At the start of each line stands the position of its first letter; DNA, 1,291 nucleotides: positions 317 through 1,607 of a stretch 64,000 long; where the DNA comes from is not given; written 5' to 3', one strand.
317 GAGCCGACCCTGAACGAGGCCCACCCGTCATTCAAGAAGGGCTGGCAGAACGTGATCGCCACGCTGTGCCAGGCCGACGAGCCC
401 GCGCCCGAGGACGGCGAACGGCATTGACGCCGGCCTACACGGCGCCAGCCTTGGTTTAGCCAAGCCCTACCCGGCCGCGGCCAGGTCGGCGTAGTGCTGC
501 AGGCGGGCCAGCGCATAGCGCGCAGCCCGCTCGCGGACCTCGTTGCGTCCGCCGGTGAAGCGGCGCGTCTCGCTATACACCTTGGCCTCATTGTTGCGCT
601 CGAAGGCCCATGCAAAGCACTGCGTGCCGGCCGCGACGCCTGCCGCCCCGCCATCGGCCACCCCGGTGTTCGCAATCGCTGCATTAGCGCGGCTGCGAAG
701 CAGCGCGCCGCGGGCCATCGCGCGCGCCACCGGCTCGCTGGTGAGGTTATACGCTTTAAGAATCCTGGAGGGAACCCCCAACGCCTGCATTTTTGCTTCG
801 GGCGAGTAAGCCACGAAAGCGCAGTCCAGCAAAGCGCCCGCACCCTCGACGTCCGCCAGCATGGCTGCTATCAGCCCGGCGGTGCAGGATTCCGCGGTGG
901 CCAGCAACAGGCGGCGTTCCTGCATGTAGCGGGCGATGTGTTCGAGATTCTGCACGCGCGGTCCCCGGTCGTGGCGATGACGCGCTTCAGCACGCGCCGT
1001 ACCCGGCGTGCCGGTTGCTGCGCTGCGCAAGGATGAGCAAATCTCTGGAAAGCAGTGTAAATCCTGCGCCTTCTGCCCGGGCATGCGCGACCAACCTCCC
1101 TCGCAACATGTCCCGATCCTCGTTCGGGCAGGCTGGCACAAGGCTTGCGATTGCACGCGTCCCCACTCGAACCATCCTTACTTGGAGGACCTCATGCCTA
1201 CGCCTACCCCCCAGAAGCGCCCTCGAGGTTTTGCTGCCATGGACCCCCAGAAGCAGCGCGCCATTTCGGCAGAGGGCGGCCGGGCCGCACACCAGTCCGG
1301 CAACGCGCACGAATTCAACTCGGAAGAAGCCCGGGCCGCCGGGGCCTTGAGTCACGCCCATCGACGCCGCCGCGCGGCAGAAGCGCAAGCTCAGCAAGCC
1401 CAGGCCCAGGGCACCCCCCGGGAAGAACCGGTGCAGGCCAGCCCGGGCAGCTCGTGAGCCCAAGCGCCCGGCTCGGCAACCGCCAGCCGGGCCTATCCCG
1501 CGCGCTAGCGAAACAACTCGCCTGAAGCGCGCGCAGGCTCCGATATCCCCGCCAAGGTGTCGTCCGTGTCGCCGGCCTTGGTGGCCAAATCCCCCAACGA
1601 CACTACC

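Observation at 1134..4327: Sigma54-like (-24/-12) motifs in front of several small hydrophilic stress-type proteins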

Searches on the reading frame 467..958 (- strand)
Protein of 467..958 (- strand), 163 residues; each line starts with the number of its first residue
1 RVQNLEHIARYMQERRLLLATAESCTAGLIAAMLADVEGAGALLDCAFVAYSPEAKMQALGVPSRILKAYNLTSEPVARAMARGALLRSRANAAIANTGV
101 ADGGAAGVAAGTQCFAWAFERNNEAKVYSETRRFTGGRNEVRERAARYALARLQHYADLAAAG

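Call 34: search_protein_families(library=pfam, proteins=[window:467-958:-], max_evalue=0.01)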
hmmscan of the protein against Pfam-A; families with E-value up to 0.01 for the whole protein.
window:467-958:- (163 aa): 1 family
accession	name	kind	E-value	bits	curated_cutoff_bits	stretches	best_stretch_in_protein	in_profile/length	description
PF02464.23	CinA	-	1.6e-38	132.2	23.5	1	6-155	6-153/155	Competence-damaged protein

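Call 39: find_encoding_contigs(protein=window:467-958:-, flank=10000, max_places=4)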
Protein window:467-958:- (163 aa): no gene with exactly this product is on record in the collection.

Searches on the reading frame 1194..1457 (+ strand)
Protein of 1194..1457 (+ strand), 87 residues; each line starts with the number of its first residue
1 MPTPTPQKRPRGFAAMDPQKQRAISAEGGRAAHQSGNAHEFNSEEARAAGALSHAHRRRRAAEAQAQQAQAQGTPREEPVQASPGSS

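Call 34: search_protein_families(library=pfam, proteins=[window:1194-1457:+], max_evalue=0.01)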
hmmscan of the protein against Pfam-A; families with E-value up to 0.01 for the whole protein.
window:1194-1457:+ (87 aa): 1 family
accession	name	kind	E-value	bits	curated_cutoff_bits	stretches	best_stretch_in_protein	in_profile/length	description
PF10685.14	KGG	-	1.3e-07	32.2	20.4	1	12-33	1-22/22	Stress-induced bacterial acidophilic repeat motif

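Call 59: find_related_loci(query=window:1194-1457:+, collection=metagenome_contigs, flank=4000)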
Query window:1194-1457:+ (87 aa) in metagenome_contigs; peptide patterns used: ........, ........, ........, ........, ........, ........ (x = any residue, [..] = any of these).
599 stretches matched a pattern (row limit reached: there are more); 4 encode a relative of the query (tblastn E <= 1e-3); 4 distinct loci.
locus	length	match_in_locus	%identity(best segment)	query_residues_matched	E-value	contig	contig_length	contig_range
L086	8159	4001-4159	70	11-63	1e-19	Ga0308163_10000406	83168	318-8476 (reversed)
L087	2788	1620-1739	85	11-50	1e-19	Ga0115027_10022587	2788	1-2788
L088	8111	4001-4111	59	9-45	7e-12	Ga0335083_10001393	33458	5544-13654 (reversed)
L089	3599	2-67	91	29-50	1e-8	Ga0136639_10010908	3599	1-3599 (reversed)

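Call 61: find_homologous_proteins(query=window:1194-1457:+, max_evalue=0.00001)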
Query window:1194-1457:+ (87 aa): 1008 proteins with E <= 0.00001 among 1020 candidates; the best 120 are listed.
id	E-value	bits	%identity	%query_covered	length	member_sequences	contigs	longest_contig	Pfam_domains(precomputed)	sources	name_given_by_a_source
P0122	1.4e-35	139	79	100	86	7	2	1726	PF10685.15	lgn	-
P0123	5.2e-34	134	86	100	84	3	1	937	PF10685.15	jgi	-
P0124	8.9e-34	133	100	83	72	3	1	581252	PF10685.15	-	-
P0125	5.6e-33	130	84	100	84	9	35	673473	PF10685.15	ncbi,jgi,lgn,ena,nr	ncbi:MAG: hypothetical protein ABS43_24550 [Bordetella sp. SCN 67-23]|nr:hypothetical protein [Burkh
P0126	8.7e-33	130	83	100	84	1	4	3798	PF10685.15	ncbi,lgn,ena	-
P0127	3.2e-31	125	72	100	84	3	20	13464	PF10685.15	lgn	-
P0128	1.4e-25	107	83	75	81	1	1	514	PF10685.15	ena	-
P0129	7.7e-25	105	89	69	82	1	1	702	PF10685.15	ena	-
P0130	1.0e-20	91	85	63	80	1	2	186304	PF10685.15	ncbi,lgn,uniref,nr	ncbi:Stress-induced bacterial acidophilic repeat motif protein [Pigmentiphaga humi]|uniref:Stress-in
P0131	2.2e-19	87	88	47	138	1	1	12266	PF10685.15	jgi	jgi:hypothetical protein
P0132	3.2e-19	87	83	47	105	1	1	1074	PF10685.15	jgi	jgi:general stress protein YciG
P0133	6.1e-19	86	83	47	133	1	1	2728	PF10685.15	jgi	jgi:general stress protein YciG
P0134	8.9e-19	85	80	47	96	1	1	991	PF10685.15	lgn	-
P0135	1.7e-18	84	83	47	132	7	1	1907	PF10685.15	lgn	-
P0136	1.8e-18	84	79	45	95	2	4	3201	PF10685.15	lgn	-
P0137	2.4e-18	84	80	47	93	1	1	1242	PF10685.15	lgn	-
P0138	2.8e-18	84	65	72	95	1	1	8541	PF10685.15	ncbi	-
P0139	5.5e-18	83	80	47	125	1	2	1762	PF10685.15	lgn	-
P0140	7.8e-18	82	75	46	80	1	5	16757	PF10685.15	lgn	-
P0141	1.9e-17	81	73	46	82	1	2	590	PF10685.15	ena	-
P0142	2.3e-17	81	78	46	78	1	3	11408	PF10685.15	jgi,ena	-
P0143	2.5e-17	81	80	51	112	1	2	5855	PF10685.15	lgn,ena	-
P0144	5.9e-17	80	76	47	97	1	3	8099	PF10685.15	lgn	-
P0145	7.0e-17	79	76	62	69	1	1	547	PF10685.15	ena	-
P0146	2.8e-16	77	81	41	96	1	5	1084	PF10685.15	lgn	-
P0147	4.0e-16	77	73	46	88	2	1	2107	PF10685.15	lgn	-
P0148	5.1e-16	77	75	46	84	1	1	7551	PF10685.15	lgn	-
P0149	6.3e-16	76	79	48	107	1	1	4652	PF10685.15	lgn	-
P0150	1.4e-15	75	75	46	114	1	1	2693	PF10685.15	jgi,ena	-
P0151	1.6e-15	75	75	60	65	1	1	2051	PF10685.15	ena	-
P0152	1.8e-15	75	74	61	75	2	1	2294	PF10685.15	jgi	jgi:general stress protein YciG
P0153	2.7e-15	74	75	59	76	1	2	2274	PF10685.15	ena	-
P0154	2.8e-15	74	78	57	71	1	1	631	PF10685.15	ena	-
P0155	4.2e-15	74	59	62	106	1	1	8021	PF10685.15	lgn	-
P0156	4.3e-15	74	74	63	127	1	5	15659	PF10685.15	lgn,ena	-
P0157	4.7e-15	73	78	56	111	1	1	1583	PF10685.15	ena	-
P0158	5.6e-15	73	74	62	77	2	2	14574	PF10685.15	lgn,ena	-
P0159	6.9e-15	73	73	59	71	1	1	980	PF10685.15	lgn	-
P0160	7.5e-15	73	74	61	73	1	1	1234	PF10685.15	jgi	jgi:general stress protein YciG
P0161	8.1e-15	73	74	57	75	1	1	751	PF10685.15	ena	-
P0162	8.4e-15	73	75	59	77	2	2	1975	PF10685.15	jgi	jgi:uncharacterized protein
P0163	8.5e-15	73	68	51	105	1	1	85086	PF10685.15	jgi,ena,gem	-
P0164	9.1e-15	73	76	59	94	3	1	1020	PF10685.15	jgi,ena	-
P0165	1.2e-14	72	72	63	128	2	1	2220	PF10685.15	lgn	-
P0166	1.4e-14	72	74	57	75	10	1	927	PF10685.15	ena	-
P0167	1.4e-14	72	75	60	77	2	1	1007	PF10685.15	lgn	-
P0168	1.6e-14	72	66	70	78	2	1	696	PF10685.15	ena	-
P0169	1.7e-14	72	76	53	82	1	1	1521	PF10685.15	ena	-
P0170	1.7e-14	72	74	60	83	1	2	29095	PF10685.15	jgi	jgi:uncharacterized protein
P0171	1.7e-14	72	72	61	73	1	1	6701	PF10685.15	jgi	jgi:general stress protein YciG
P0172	1.8e-14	72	84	51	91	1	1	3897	PF10685.15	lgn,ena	-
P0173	2.0e-14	72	77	51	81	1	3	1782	PF10685.15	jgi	jgi:uncharacterized protein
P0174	2.0e-14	71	78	46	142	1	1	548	PF10685.15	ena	-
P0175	2.1e-14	71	71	60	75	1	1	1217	PF10685.15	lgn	-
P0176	2.1e-14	71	68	69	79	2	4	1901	PF10685.15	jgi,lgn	-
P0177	2.3e-14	71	78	56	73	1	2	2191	PF10685.15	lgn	-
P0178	2.3e-14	71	78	56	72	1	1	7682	PF10685.15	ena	-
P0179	2.8e-14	71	71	63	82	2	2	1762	PF10685.15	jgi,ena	-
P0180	2.9e-14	71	73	60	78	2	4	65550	PF10685.15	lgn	-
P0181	2.9e-14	71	75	59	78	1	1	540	PF10685.15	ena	-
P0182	3.0e-14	71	74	57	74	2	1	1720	PF10685.15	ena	-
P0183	3.0e-14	71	74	57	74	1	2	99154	PF10685.15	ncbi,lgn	-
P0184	3.0e-14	71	75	59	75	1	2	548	PF10685.15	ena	-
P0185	3.1e-14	71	74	57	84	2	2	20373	PF10685.15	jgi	jgi:general stress protein YciG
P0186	3.3e-14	71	72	61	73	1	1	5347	PF10685.15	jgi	jgi:general stress protein YciG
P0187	3.6e-14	71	72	61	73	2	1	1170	PF10685.15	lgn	-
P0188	3.7e-14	71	70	62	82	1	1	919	PF10685.15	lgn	-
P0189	3.9e-14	71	73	59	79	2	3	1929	PF10685.15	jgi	jgi:general stress protein YciG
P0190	4.0e-14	71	73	60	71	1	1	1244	PF10685.15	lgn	-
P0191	4.1e-14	70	84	51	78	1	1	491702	PF10685.15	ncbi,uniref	ncbi:hypothetical protein GCM10023144_04590 [Pigmentiphaga soli]|uniref:Stress-induced protein n=1 T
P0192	4.1e-14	70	86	51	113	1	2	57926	PF10685.15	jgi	jgi:hypothetical protein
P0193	4.1e-14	70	72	61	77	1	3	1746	PF10685.15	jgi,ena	jgi:uncharacterized protein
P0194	4.2e-14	70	75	59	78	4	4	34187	PF10685.15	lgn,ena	-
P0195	4.2e-14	70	66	51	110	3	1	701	PF10685.15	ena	-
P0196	4.3e-14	70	72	61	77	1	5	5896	PF10685.15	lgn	-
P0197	4.4e-14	70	72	61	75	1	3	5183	PF10685.15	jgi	jgi:uncharacterized protein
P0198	4.4e-14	70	79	55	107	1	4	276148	PF10685.15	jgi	jgi:general stress protein YciG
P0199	4.6e-14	70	73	59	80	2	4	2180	PF10685.15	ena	-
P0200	4.7e-14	70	72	61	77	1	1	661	PF10685.15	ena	-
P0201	4.8e-14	70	73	60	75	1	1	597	PF10685.15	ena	-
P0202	4.8e-14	70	73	60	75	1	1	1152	PF10685.15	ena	-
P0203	4.8e-14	70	73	59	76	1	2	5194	PF10685.15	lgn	-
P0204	5.0e-14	70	73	60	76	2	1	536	PF10685.15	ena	-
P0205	5.1e-14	70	74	57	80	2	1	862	PF10685.15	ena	-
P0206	5.2e-14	70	71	63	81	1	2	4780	PF10685.15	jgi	jgi:uncharacterized protein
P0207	5.3e-14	70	73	59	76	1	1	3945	PF10685.15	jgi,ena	-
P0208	5.3e-14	70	76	57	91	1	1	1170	PF10685.15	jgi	jgi:general stress protein YciG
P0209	5.4e-14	70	73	60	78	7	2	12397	PF10685.15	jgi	jgi:general stress protein YciG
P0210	5.5e-14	70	69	48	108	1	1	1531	PF10685.15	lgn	-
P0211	5.7e-14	70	75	59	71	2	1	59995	PF10685.15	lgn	-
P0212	6.2e-14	70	61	83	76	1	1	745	PF10685.15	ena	-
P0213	6.4e-14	70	70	61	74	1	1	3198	PF10685.15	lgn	-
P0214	6.5e-14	70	75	59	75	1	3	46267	PF10685.15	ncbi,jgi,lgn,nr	ncbi:MAG: hypothetical protein JWP22_1633 [Ramlibacter sp.]|jgi:general stress protein YciG|nr:hypot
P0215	6.6e-14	70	73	59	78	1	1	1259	PF10685.15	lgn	-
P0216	6.6e-14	70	73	59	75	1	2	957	PF10685.15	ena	-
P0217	6.8e-14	70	70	61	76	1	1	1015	PF10685.15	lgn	-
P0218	7.1e-14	70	74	61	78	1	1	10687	PF10685.15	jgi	jgi:general stress protein YciG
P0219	7.6e-14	70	57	72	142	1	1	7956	PF10685.15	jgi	jgi:general stress protein YciG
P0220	7.7e-14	70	73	60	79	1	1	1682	PF10685.15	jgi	jgi:general stress protein YciG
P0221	7.8e-14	70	76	56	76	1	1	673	PF10685.15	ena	-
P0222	7.9e-14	70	73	59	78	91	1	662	PF10685.15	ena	-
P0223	8.0e-14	70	75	59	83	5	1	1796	PF10685.15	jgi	jgi:general stress protein YciG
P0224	8.0e-14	70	70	61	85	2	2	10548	PF10685.15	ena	-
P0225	8.1e-14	70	77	54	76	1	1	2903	PF10685.15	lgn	-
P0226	8.1e-14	70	70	61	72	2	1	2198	PF10685.15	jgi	-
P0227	8.1e-14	70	75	59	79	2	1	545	PF10685.15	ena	-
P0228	8.2e-14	70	73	46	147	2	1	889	PF10685.15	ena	-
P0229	8.2e-14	70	63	78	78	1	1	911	PF10685.15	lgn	-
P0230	8.4e-14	70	70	62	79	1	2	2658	PF10685.15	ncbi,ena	-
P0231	8.4e-14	70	73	60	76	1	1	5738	PF10685.15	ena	-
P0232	8.5e-14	69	71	60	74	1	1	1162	PF10685.15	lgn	-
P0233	8.5e-14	69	73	59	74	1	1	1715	PF10685.15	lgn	-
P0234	8.5e-14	69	72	61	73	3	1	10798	PF10685.15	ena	-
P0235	8.7e-14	69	72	61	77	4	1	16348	PF10685.15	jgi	jgi:uncharacterized protein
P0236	8.7e-14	69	72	61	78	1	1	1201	PF10685.15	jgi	jgi:general stress protein YciG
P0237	8.7e-14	69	75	59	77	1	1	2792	PF10685.15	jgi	jgi:general stress protein YciG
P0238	8.9e-14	69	73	60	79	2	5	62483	PF10685.15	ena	-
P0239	9.2e-14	69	75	59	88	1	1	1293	PF10685.15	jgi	jgi:hypothetical protein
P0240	9.4e-14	69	70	64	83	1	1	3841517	PF10685.15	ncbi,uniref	ncbi:KGG domain-containing protein [Ramlibacter sp. PS4R-6]|uniref:KGG domain-containing protein n=1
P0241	9.5e-14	69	73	60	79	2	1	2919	PF10685.15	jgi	jgi:uncharacterized protein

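Call 62: find_encoding_contigs(protein=P0130, flank=6000, max_places=1)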
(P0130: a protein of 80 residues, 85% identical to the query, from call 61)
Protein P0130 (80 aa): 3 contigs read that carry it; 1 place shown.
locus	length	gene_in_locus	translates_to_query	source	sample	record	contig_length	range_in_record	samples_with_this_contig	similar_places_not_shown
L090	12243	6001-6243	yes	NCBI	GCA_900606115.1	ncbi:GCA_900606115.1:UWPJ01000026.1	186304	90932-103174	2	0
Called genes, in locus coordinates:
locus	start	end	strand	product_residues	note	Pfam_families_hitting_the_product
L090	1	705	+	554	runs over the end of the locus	PF02690:Na_Pi_cotrans, PF01895:PhoU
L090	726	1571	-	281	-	PF02535:Zip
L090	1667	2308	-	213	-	-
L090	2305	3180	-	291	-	PF01738:DLH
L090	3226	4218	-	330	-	PF00027:cNMP_binding, PF00990:GGDEF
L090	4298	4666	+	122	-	-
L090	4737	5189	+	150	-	-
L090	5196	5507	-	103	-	-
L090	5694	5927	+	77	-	-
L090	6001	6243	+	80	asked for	PF10685:KGG (weak)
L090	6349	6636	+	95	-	-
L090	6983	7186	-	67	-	PF00313:CSD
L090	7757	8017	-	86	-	-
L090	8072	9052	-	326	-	PF00126:HTH_1, PF03466:LysR_substrate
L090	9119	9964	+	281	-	PF00561:Abhydrolase_1 (weak), PF12697:Abhydrolase_6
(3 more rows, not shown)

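Call 63: find_encoding_contigs(protein=P0191, flank=6000, max_places=1)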
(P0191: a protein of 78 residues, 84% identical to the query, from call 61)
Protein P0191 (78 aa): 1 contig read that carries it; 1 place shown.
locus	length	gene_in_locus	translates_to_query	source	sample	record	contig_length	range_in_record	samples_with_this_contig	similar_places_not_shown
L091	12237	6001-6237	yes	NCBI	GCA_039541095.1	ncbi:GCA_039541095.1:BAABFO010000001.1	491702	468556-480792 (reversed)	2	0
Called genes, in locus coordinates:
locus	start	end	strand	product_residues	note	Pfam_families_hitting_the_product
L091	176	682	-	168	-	-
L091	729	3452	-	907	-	PF00664:ABC_membrane, PF00005:ABC_tran, PF02463:SMC_N (faint), PF00072:Response_reg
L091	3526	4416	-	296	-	PF00535:Glycos_transf_2, PF10111:Glyco_tranf_2_2 (faint), PF13641:Glyco_tranf_2_3, PF13632:Glyco_trans_2_3 (faint)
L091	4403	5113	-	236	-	PF02585:PIG-L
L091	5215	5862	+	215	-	PF04239:DUF421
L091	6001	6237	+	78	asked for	PF10685:KGG (weak)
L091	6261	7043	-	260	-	PF00005:ABC_tran, PF13304:AAA_21 (faint)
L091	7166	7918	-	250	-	PF01547:SBP_bac_1, PF12974:Phosphonate-bd (weak), PF13531:SBP_bac_11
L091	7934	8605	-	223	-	PF00528:BPD_transp_1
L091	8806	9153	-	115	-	PF00126:HTH_1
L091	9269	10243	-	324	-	PF03401:TctC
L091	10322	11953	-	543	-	PF00732:GMC_oxred_N, PF00890:FAD_binding_2 (faint), PF05199:GMC_oxred_C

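Call 64: find_encoding_contigs(protein=P0240, flank=3000, max_places=1)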
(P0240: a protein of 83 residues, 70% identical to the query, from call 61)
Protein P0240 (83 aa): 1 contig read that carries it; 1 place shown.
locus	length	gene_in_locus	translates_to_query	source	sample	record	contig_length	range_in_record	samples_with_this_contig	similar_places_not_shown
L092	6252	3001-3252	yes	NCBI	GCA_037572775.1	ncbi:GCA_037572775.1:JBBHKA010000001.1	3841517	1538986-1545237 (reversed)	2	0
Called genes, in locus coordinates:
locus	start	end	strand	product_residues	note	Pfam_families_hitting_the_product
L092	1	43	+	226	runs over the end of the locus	PF00196:GerE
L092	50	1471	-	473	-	PF00512:HisKA, PF02518:HATPase_c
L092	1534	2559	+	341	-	PF02743:dCache_1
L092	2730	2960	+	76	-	PF10685:KGG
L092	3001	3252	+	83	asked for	PF10685:KGG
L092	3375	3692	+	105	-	-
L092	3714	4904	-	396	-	PF01569:PAP2 (weak), PF22778:VCPO_2nd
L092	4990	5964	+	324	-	PF03401:TctC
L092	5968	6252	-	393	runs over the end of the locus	PF02515:CoA_transf_3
